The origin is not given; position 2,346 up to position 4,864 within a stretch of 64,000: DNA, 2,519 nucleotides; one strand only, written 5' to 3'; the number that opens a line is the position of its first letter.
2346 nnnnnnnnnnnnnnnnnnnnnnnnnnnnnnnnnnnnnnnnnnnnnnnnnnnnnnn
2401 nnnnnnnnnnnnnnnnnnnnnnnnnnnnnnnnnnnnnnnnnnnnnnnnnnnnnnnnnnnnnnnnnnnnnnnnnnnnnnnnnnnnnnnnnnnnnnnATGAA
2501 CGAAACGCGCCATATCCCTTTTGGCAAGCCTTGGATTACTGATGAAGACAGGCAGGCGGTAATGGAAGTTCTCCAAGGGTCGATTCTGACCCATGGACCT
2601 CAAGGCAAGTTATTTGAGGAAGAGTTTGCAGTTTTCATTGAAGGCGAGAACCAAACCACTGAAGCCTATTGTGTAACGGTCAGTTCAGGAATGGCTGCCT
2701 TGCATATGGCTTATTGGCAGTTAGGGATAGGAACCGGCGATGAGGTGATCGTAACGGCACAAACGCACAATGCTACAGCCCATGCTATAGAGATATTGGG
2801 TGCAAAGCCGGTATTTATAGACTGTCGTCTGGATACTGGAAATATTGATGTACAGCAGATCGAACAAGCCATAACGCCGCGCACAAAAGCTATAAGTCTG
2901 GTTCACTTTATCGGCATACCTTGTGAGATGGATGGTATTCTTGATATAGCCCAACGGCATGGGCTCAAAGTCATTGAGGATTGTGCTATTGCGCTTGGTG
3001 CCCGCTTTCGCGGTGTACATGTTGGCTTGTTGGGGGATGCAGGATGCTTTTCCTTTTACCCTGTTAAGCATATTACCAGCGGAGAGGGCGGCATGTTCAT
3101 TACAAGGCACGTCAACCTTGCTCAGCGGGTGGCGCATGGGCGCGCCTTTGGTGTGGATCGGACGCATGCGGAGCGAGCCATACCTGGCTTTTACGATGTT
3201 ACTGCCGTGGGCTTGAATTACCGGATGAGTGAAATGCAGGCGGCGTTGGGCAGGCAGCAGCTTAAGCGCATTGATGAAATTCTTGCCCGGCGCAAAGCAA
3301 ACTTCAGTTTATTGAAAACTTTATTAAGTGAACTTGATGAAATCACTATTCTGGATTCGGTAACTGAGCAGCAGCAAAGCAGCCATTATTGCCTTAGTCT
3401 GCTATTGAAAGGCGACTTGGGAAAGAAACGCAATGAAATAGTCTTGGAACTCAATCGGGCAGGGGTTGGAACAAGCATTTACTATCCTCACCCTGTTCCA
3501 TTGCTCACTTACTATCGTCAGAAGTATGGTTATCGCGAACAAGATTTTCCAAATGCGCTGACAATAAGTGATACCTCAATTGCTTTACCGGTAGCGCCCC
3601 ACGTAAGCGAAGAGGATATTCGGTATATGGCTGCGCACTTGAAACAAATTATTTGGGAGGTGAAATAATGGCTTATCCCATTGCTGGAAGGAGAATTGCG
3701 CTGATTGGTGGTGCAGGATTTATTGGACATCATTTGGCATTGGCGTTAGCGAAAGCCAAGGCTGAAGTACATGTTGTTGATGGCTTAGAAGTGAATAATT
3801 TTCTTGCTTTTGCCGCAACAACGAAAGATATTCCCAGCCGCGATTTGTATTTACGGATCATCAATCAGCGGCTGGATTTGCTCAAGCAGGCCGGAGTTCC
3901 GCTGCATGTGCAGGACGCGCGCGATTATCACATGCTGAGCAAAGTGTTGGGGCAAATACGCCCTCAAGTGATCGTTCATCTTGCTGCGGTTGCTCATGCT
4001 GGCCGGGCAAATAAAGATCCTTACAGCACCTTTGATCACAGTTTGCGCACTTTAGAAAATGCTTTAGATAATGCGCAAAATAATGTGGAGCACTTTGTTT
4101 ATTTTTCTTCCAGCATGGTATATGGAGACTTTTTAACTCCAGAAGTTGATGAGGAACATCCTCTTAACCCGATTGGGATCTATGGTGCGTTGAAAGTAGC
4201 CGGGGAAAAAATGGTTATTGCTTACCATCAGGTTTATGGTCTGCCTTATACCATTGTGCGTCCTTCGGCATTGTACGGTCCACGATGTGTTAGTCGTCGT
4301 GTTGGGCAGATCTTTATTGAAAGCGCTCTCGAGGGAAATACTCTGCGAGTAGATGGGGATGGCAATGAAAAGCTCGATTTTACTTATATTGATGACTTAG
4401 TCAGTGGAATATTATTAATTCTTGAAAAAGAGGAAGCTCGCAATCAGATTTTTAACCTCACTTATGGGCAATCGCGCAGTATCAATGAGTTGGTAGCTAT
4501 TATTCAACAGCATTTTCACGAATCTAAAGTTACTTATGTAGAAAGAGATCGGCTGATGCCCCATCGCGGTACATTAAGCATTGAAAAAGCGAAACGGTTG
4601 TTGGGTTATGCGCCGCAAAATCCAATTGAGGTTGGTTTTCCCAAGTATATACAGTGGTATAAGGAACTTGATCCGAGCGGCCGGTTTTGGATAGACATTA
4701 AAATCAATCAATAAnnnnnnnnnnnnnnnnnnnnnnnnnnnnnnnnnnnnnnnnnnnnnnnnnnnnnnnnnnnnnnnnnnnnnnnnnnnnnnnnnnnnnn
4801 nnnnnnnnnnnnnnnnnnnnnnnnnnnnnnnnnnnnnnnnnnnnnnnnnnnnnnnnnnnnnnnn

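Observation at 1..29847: A ~30-kb single-strand nonulosonic-acid glycan island 4.5 kb upstream of the flagellin genes, a candidate flagellin glycosylation system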

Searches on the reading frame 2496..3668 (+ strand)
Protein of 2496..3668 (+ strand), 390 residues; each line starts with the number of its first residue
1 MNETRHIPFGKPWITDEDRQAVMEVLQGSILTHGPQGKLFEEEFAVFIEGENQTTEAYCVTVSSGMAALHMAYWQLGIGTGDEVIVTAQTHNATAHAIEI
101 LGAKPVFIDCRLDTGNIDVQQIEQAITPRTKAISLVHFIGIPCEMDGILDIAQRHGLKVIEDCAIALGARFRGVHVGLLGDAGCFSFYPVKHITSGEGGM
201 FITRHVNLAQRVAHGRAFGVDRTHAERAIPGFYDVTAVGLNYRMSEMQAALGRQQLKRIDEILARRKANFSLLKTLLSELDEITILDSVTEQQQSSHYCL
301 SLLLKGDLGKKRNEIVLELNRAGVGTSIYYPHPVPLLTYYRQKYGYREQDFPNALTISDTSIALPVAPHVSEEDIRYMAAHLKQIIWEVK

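Call 3: search_protein_families(library=pfam, proteins=[window:2496-3668:+], max_evalue=0.001)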
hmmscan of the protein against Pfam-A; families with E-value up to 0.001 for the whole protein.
window:2496-3668:+ (390 aa): 5 families
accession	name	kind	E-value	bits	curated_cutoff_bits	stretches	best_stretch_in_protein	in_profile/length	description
PF01041.23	DegT_DnrJ_EryC1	-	6.9e-109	364.8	19.8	1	14-382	3-359/360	DegT/DnrJ/EryC1/StrS aminotransferase family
PF00155.27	Aminotran_1_2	-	4.9e-08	33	19.7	1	38-133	45-150/361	Aminotransferase class I and II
PF01053.26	Cys_Met_Meta_PP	-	1.4e-07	30.9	27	1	57-176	68-187/381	Cys/Met metabolism PLP-dependent enzyme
PF00266.25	Aminotran_5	-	1.3e-06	28.1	21.5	1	43-167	51-180/371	Aminotransferase class-V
PF01212.27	Beta_elim_lyase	-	0.00055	19.8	27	0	57-164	48-170/288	Beta-eliminating lyase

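Call 6: search_protein_families(library=ncbifam, proteins=[window:2496-3668:+], max_evalue=0.00001)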
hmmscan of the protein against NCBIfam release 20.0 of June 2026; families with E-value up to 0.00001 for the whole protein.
window:2496-3668:+ (390 aa): 17 families
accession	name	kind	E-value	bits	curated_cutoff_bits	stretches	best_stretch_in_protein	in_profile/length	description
TIGR03588.1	PseC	equivalog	1e-89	301.1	423.5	1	7-385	2-379/380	UDP-4-amino-4,6-dideoxy-N-acetyl-beta-L-altrosamine transaminase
NF008658.2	PRK11658.1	equivalog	4.1e-71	239.6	631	1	6-386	4-377/379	UDP-4-amino-4-deoxy-L-arabinose aminotransferase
NF008687.0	PRK11706.1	equivalog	2.8e-64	217.2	375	1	7-385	2-373/375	dTDP-4-amino-4,6-dideoxygalactose transaminase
NF011936.0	PRK15407.1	equivalog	8.4e-63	212.6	423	2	6-221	36-253/440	lipopolysaccharide biosynthesis protein RfbH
TIGR04181.1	NHT_00031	hypoth_equivalog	6.3e-60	202.9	420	1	7-366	1-358/359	LegC family aminotransferase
TIGR04427.1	PLP_DesI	equivalog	1.1e-57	195.9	650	1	10-382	24-379/390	dTDP-4-dehydro-6-deoxyglucose aminotransferase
TIGR02379.1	ECA_wecE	subfamily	4.3e-56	190.3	434.85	1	7-383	2-372/376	dTDP-4-amino-4,6-dideoxy-D-glucose transaminase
NF004770.0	PRK06108.1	subfamily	3.5e-11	42.5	422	1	52-162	93-209/396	pyridoxal phosphate-dependent aminotransferase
TIGR01977.1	am_tr_V_EF2568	hypoth_equivalog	3.7e-07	29.5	377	1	79-296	84-305/376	cysteine desulfurase family protein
NF041364.1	GntC_guanitoxin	equivalog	4.2e-07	29.2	415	1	54-162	57-173/356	guanitoxin biosynthesis PLP-dependent (S)-gamma-hydroxy-L-arginine cyclodehydratase GntC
NF006569.0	PRK09082.1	subfamily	6.1e-07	28.9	420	1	55-134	89-168/386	methionine aminotransferase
NF005817.0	PRK07683.1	equivalog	8.5e-07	28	575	1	66-136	99-168/387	aminotransferase A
NF005732.0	PRK07550.1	equivalog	1.1e-06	28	366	1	59-159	95-202/389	aminotransferase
NF040779.1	Sec_lyase_SclA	exception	1.3e-06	27.6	525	1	69-168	74-178/378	selenocysteine lyase SclA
NF004621.0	PRK05957.1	equivalog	5.6e-06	25.3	498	1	55-134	89-165/389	pyridoxal phosphate-dependent aminotransferase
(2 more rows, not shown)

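Call 11: find_encoding_contigs(protein=window:2496-3668:+, flank=10000, max_places=6)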
Protein window:2496-3668:+ (390 aa): 12 contigs read that carry it; 3 places shown.
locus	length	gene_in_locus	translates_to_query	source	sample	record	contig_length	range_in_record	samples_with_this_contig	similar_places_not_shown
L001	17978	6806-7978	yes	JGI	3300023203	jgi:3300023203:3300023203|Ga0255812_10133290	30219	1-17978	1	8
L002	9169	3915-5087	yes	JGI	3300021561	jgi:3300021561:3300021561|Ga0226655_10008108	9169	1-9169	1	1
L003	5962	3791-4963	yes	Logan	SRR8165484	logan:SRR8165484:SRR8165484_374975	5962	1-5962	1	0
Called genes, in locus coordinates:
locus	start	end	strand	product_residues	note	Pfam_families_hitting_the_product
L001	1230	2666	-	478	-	PF06253:MTTB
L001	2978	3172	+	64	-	PF01165:Ribosomal_S21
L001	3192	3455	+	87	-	PF01176:eIF-1a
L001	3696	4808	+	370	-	PF01041:DegT_DnrJ_EryC1, PF01212:Beta_elim_lyase (weak), PF00266:Aminotran_5 (weak)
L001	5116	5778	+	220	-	PF02348:CTP_transf_3, PF12804:NTP_transf_3 (weak)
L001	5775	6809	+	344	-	PF01408:GFO_IDH_MocA, PF02894:GFO_IDH_MocA_C, PF22725:GFO_IDH_MocA_C3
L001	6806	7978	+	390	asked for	PF01041:DegT_DnrJ_EryC1, PF00155:Aminotran_1_2, PF01053:Cys_Met_Meta_PP, PF00266:Aminotran_5 (weak)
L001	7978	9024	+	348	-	PF01073:3Beta_HSD, PF01370:Epimerase, PF02719:Polysacc_synt_2 (weak), PF04321:RmlD_sub_bind, PF07993:NAD_binding_4 (faint), PF16363:GDP_Man_Dehyd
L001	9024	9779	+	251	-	PF13673:Acetyltransf_10, PF00583:Acetyltransf_1, PF13508:Acetyltransf_7, PF08445:FR47 (weak)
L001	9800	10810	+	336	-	PF03102:NeuB, PF08666:SAF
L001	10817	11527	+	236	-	PF00551:Formyl_trans_N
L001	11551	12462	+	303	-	PF01522:Polysacc_deac_1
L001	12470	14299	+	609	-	PF13522:GATase_6, PF13537:GATase_7, PF00733:Asn_synthase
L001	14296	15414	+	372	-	-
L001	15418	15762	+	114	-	-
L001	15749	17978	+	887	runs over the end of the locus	PF00501:AMP-binding, PF00132:Hexapep (weak)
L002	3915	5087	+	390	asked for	PF01041:DegT_DnrJ_EryC1, PF00155:Aminotran_1_2, PF01053:Cys_Met_Meta_PP, PF00266:Aminotran_5 (weak)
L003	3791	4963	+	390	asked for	PF01041:DegT_DnrJ_EryC1, PF00155:Aminotran_1_2, PF01053:Cys_Met_Meta_PP, PF00266:Aminotran_5 (weak)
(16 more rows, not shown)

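Call 97: search_protein_families(library=ncbifam, proteins=[L001:3696-4805:+], max_evalue=0.01)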
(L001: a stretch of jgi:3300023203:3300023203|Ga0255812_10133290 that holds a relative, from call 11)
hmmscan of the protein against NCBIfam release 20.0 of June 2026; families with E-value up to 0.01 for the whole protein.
L001:3696-4805:+ (370 aa): 35 families (the best 25 are shown)
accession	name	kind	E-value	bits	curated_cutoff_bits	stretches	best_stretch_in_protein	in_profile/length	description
TIGR03588.1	PseC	equivalog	1.3e-73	248.1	423.5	1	14-363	10-379/380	UDP-4-amino-4,6-dideoxy-N-acetyl-beta-L-altrosamine transaminase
NF008658.2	PRK11658.1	equivalog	4e-70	236.4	631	1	15-364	14-377/379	UDP-4-amino-4-deoxy-L-arabinose aminotransferase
NF008687.0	PRK11706.1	equivalog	2.3e-63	214.2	375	1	23-364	18-374/375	dTDP-4-amino-4,6-dideoxygalactose transaminase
TIGR04181.1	NHT_00031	hypoth_equivalog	1.3e-56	192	420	1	3-343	2-357/359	LegC family aminotransferase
TIGR04427.1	PLP_DesI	equivalog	1.6e-50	172.3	650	1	36-361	53-380/390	dTDP-4-dehydro-6-deoxyglucose aminotransferase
TIGR02379.1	ECA_wecE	subfamily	3.2e-50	171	434.85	1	15-364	14-375/376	dTDP-4-amino-4,6-dideoxy-D-glucose transaminase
NF011936.0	PRK15407.1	equivalog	2e-47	161.9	423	2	14-214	45-251/440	lipopolysaccharide biosynthesis protein RfbH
NF004770.0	PRK06108.1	subfamily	4.3e-10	39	422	1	41-156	87-209/396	pyridoxal phosphate-dependent aminotransferase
NF006488.0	PRK08912.1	equivalog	4e-09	35.9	498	1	54-129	90-165/387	aminotransferase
NF005816.0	PRK07682.1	equivalog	2e-08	33.3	620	1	54-131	95-171/390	aminotransferase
NF006569.0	PRK09082.1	subfamily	2.2e-08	33.6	420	1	50-128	90-168/386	methionine aminotransferase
NF004621.0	PRK05957.1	equivalog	3.5e-08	32.6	498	1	57-130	97-167/389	pyridoxal phosphate-dependent aminotransferase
NF005817.0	PRK07683.1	equivalog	1.1e-07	31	575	1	59-129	98-167/387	aminotransferase A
NF041364.1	GntC_guanitoxin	equivalog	1.2e-06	27.7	415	1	54-156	63-173/356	guanitoxin biosynthesis PLP-dependent (S)-gamma-hydroxy-L-arginine cyclodehydratase GntC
TIGR01977.1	am_tr_V_EF2568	hypoth_equivalog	1.3e-05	24.5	377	1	57-201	69-216/376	cysteine desulfurase family protein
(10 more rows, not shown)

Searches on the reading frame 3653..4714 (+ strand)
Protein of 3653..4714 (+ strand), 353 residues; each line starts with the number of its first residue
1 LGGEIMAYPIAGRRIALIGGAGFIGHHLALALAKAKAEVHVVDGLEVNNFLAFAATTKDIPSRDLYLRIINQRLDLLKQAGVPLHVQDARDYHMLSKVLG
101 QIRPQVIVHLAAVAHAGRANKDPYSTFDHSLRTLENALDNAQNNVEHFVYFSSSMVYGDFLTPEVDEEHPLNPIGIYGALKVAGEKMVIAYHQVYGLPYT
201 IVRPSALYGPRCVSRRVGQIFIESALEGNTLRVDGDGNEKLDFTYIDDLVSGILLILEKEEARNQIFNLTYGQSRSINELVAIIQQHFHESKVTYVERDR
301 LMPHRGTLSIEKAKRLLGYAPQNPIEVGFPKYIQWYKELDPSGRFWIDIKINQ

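Call 3: search_protein_families(library=pfam, proteins=[window:3653-4714:+], max_evalue=0.001)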
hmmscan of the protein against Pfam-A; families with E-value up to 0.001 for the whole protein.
window:3653-4714:+ (353 aa): 7 families
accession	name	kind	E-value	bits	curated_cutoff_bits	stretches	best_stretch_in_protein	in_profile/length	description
PF01370.27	Epimerase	-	1.8e-45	155.7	20.9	1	16-269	2-239/240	NAD dependent epimerase/dehydratase family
PF16363.11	GDP_Man_Dehyd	-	3.1e-37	129.2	27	1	18-291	3-269/332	GDP-mannose 4,6 dehydratase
PF04321.23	RmlD_sub_bind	-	4.7e-16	59.1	27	1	14-281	2-224/287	RmlD substrate binding domain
PF01073.25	3Beta_HSD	-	3.2e-13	49.8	22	1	17-255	2-227/280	3-beta hydroxysteroid dehydrogenase/isomerase family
PF07993.18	NAD_binding_4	-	3.4e-07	30.1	20.1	1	105-209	90-209/258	Male sterility protein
PF02719.21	Polysacc_synt_2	-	3.9e-07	30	20.2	1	18-203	4-167/293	Polysaccharide biosynthesis protein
PF13460.12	NAD_binding_10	-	3.2e-05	24.3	27.2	1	73-208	31-147/184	NAD(P)H-binding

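Call 6: search_protein_families(library=ncbifam, proteins=[window:3653-4714:+], max_evalue=0.00001)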
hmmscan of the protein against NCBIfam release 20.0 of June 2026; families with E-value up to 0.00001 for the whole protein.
window:3653-4714:+ (353 aa): 20 families
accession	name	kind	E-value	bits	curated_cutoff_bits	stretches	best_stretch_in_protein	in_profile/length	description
TIGR01181.1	dTDP_gluc_dehyt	equivalog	2.7e-38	131.8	365.1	1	17-338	4-313/321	dTDP-glucose 4,6-dehydratase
TIGR04180.1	EDH_00030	hypoth_equivalog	1.7e-30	106.1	475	1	18-318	4-291/297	NAD-dependent 4,6-dehydratase LegB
TIGR01179.1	galE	equivalog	1.3e-25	89.9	262.3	1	15-209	2-178/332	UDP-glucose 4-epimerase GalE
TIGR02197.1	heptose_epim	equivalog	1e-24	87.3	274.6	1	16-338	2-315/316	ADP-glyceromanno-heptose 6-epimerase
NF007582.0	PRK10217.1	equivalog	8.7e-22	77.7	698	1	13-337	2-332/355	dTDP-glucose 4,6-dehydratase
NF007490.0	PRK10084.1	subfamily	6.8e-19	68.1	649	1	87-337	57-335/361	dTDP-glucose 4,6-dehydratase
TIGR01214.1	rmlD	equivalog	1.1e-16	60.8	224.05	1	14-294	1-232/285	dTDP-4-dehydrorhamnose reductase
NF008872.0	PRK11908.1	equivalog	8.3e-15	54.7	294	1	105-289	70-272/349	bifunctional UDP-4-keto-pentose/UDP-xylose synthase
NF047922.1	GDPFucSynFcl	equivalog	3.6e-14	52.9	500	1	90-338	40-303/308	GDP-L-fucose synthase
NF011728.1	PRK15181.1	equivalog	5.1e-14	52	760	1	106-337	93-338/348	Vi polysaccharide biosynthesis UDP-N-acetylglucosaminuronic acid C-4 epimerase TviC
NF043036.1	ErythonDh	equivalog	1.9e-13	50.3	325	1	14-192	2-164/321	D-erythronate dehydrogenase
NF041015.1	UDPsulfquin_syn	equivalog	4.6e-13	48.9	575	1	14-141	2-123/384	UDP-sulfoquinovose synthase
TIGR01472.1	gmd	equivalog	3.8e-12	46.1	415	1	79-287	54-267/342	GDP-mannose 4,6-dehydratase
TIGR02622.1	CDP_4_6_dhtase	equivalog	9.5e-12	44.7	278.45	1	12-195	4-172/352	CDP-glucose 4,6-dehydratase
TIGR03466.1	HpnA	hypoth_equivalog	4.3e-10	39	367.65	0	87-225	50-189/327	hopanoid-associated sugar epimerase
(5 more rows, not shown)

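Call 87: search_solved_structures(query=window:3668-4711:+, max_evalue=1e-15)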
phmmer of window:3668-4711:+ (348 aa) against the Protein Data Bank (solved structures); distinct sequences matched with E-value up to 1e-15: 38.
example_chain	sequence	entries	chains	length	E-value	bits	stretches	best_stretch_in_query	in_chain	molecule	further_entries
4zrm_A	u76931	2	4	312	3.7e-28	101.9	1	80-332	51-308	UDP-glucose 4-epimerase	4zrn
6bwl_A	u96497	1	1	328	3.5e-27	98.7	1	9-335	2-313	Pal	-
6zl6_A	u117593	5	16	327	3.9e-26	95.2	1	9-341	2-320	Epimerase domain-containing protein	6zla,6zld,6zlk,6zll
6zlj_A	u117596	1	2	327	1.3e-25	93.5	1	9-341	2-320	Epimerase domain-containing protein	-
5u4q_A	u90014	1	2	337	1e-24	90.6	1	11-268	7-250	dTDP-glucose 4,6-dehydratase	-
3icp_A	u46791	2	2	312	1.6e-24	89.9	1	77-261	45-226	NAD-dependent epimerase/dehydratase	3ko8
3aw9_A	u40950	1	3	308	7.4e-24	87.7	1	77-261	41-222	NAD-dependent epimerase/dehydratase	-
1r6d_A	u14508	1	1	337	7.5e-24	87.7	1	9-333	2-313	TDP-glucose-4,6-dehydratase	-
1r66_A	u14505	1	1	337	2e-23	86.4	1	9-333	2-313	TDP-glucose-4,6-dehydratase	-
8vr2_A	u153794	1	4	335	4.8e-23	85.1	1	99-331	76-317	NAD-dependent epimerase/dehydratase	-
6pmh_A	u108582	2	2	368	2e-22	83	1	83-333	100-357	UDP-glucose 4-epimerase related protein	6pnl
6bi4_A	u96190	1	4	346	3.6e-22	82.2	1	87-334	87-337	dTDP-glucose 4,6-dehydratase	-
6wjb_A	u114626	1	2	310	6.5e-22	81.4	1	74-281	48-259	NAD-dependent epimerase/dehydratase family protein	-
2hun_A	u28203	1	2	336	1.5e-21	80.2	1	83-333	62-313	336aa long hypothetical dTDP-glucose 4,6-dehydratase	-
8rdg_A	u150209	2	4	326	1.8e-21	79.9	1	83-284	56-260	SDR family NAD(P)-dependent oxidoreductase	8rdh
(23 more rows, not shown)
